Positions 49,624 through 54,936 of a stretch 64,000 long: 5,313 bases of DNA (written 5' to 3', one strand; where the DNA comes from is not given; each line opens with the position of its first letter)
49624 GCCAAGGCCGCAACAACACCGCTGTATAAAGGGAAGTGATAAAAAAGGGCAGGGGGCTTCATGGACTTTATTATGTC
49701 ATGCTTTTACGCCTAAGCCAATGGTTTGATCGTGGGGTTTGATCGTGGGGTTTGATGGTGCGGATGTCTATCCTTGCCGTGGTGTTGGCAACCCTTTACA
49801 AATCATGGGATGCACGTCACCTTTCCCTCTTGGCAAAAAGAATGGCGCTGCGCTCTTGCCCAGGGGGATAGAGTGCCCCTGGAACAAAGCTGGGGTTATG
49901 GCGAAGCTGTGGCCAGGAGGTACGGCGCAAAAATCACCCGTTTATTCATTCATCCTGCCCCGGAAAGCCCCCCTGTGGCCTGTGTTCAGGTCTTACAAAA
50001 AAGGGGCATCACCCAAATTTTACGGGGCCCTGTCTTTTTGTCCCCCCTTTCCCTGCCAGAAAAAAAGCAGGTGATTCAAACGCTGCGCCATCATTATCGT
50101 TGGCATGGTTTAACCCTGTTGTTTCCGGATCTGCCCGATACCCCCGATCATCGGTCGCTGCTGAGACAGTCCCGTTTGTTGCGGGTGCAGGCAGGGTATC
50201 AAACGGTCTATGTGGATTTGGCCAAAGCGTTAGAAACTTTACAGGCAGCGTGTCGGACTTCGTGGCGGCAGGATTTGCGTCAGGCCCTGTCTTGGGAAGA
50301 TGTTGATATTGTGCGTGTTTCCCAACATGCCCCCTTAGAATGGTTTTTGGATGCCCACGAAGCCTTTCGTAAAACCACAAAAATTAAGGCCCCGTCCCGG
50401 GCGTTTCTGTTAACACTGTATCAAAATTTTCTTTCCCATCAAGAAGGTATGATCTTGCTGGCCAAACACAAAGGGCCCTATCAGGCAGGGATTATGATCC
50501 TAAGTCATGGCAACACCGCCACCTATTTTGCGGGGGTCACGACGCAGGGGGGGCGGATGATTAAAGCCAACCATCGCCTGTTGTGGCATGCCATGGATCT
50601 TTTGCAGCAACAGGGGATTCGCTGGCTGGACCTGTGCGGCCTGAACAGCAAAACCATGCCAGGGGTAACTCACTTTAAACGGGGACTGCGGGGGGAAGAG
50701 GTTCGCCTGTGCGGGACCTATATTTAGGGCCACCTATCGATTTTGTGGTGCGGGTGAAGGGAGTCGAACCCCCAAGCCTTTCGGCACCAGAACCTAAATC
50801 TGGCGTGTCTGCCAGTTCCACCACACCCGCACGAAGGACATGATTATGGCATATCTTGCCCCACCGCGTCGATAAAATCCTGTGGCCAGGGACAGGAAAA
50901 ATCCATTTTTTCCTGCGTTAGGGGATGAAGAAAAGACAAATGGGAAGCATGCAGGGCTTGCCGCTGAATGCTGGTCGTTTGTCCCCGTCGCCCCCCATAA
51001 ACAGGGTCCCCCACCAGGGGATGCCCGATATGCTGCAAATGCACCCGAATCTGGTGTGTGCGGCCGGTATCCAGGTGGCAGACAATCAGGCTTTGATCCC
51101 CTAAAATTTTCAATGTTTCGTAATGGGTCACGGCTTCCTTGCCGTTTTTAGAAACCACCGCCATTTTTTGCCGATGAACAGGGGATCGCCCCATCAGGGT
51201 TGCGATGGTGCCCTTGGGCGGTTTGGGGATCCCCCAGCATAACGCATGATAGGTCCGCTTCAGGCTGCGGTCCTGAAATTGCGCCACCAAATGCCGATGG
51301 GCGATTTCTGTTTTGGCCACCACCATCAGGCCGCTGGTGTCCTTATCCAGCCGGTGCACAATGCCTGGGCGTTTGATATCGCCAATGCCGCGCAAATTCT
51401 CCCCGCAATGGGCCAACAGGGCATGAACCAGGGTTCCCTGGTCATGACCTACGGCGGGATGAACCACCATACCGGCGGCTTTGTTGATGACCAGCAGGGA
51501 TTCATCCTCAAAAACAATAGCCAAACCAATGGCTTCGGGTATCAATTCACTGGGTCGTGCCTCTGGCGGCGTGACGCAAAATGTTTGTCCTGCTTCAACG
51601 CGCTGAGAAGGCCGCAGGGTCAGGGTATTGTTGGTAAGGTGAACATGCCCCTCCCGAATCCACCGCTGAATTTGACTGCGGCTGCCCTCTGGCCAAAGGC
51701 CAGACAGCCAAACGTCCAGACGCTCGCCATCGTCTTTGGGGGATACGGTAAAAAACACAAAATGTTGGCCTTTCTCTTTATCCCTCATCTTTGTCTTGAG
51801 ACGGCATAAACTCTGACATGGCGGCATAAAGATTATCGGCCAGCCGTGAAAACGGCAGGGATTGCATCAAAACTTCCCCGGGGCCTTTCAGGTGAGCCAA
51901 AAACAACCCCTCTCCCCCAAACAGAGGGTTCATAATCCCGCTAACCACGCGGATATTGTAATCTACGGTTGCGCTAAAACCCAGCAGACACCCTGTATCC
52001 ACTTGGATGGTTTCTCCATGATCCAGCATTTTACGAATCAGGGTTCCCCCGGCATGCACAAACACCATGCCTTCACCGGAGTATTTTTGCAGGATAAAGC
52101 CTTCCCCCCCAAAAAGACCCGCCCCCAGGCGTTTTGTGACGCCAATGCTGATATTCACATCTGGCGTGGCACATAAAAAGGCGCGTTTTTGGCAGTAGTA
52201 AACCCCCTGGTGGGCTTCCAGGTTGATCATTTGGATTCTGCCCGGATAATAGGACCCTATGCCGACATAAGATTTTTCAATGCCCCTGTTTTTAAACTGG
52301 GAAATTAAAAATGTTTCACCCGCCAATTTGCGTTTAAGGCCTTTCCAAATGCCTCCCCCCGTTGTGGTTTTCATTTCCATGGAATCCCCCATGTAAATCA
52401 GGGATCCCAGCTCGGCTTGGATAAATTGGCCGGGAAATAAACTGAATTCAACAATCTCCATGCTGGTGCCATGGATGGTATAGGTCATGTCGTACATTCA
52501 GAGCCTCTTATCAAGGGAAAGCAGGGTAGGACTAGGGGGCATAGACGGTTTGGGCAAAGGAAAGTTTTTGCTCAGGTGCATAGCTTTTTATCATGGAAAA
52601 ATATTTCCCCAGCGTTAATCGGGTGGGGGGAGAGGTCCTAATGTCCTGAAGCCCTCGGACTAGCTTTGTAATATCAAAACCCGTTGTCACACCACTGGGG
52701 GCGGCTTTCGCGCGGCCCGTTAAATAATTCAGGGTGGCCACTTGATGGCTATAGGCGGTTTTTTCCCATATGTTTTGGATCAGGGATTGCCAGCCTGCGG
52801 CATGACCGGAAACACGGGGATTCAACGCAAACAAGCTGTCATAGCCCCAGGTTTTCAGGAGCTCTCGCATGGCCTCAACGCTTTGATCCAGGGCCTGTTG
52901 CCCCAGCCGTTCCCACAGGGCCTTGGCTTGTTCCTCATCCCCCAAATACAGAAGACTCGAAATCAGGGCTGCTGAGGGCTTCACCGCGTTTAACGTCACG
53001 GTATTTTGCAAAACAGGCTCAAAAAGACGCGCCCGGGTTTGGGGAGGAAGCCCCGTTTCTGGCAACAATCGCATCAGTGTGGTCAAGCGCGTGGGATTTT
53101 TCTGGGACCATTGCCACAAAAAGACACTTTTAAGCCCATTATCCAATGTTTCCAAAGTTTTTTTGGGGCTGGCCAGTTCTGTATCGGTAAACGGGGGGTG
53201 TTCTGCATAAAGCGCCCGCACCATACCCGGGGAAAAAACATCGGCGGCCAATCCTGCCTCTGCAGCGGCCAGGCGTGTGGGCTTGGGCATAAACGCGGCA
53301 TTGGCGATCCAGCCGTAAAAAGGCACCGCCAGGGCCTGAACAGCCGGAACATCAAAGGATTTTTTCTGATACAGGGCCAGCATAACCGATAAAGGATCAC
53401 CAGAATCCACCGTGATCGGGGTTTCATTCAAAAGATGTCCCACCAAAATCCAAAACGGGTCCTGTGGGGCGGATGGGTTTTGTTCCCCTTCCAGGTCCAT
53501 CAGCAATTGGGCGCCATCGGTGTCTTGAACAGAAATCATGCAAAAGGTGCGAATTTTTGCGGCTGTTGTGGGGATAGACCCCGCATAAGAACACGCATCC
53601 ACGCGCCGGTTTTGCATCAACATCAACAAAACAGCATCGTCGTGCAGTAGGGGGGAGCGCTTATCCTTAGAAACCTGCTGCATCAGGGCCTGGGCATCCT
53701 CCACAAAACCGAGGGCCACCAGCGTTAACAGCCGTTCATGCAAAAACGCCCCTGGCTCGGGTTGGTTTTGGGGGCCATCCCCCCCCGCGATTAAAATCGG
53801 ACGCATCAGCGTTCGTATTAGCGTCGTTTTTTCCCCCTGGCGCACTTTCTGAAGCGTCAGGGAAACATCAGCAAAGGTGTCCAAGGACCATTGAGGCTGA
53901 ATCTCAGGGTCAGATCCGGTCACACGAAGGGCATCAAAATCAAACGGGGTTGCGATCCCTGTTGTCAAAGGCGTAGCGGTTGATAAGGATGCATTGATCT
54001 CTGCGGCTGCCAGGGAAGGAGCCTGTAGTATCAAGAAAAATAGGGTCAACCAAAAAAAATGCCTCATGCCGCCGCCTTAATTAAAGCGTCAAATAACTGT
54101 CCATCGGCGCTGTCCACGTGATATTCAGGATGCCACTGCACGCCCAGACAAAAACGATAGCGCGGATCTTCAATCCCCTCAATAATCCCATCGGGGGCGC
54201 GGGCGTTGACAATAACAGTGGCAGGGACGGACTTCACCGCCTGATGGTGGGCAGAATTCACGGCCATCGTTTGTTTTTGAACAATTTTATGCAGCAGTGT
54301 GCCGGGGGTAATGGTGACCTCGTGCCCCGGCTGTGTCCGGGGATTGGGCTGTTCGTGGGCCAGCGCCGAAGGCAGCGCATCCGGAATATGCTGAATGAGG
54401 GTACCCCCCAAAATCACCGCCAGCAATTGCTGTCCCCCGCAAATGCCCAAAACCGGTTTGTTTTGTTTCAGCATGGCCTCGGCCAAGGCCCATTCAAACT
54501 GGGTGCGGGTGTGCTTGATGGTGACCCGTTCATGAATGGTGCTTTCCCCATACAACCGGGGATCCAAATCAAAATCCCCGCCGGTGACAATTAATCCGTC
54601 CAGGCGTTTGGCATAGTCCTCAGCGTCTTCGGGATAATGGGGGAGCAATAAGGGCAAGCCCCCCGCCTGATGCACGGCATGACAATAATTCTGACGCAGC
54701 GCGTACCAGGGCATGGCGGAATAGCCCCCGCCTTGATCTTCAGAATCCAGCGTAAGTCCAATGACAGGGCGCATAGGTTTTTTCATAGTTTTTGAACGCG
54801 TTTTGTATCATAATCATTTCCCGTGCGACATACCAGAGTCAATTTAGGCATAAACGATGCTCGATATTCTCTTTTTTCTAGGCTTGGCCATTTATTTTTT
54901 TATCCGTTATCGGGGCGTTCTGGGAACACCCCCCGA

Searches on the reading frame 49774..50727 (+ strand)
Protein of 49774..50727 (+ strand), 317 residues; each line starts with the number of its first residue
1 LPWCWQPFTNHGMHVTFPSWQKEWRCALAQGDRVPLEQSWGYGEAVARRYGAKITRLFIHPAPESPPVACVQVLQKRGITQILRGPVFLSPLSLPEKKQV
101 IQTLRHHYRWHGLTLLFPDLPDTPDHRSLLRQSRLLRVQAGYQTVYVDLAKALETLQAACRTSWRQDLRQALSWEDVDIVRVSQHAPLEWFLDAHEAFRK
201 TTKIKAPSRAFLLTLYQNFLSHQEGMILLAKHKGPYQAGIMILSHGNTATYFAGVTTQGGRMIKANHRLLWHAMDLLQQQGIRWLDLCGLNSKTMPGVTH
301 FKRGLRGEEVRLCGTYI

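Call 80: search_protein_families(library=pfam, proteins=[window:49774-50727:+], max_evalue=0.00001)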
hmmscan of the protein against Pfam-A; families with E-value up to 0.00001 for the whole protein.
window:49774-50727:+ (317 aa): 1 family
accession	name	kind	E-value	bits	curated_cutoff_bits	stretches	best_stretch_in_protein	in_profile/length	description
PF13480.13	Acetyltransf_6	-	3.2e-09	37.5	22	1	160-303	3-143/143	Acetyltransferase (GNAT) domain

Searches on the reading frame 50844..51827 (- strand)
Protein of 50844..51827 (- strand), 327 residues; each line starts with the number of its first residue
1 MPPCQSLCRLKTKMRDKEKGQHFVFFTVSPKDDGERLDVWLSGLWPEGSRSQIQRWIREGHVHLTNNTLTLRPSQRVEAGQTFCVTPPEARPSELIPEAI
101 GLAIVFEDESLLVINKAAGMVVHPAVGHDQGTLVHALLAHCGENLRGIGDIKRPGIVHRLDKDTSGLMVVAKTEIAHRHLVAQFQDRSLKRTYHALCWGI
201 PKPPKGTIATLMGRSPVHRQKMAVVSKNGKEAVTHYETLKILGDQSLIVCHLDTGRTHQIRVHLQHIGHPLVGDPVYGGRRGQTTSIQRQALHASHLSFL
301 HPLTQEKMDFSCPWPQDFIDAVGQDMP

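Call 80: search_protein_families(library=pfam, proteins=[window:50844-51827:-], max_evalue=0.00001)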
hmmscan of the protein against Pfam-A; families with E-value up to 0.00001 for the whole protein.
window:50844-51827:- (327 aa): 2 families
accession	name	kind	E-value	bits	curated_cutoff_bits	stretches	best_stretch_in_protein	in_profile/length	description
PF00849.27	PseudoU_synth_2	-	5.1e-34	118.1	26.8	1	111-266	2-152/152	RNA pseudouridylate synthase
PF01479.30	S4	-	9.5e-06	25.7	22.8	0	35-81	1-46/48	S4 domain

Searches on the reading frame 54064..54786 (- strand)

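Call 80: search_protein_families(library=pfam, proteins=[window:54064-54786:-], max_evalue=0.00001)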
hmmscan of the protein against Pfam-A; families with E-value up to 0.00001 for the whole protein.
window:54064-54786:- (240 aa): 2 families
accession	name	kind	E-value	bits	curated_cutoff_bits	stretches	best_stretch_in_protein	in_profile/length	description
PF07722.19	Peptidase_C26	-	1.8e-61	208.1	20.5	1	7-221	1-219/219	Peptidase C26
PF00117.34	GATase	-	9e-16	58.5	22.8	1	95-233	58-184/190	Glutamine amidotransferase class-I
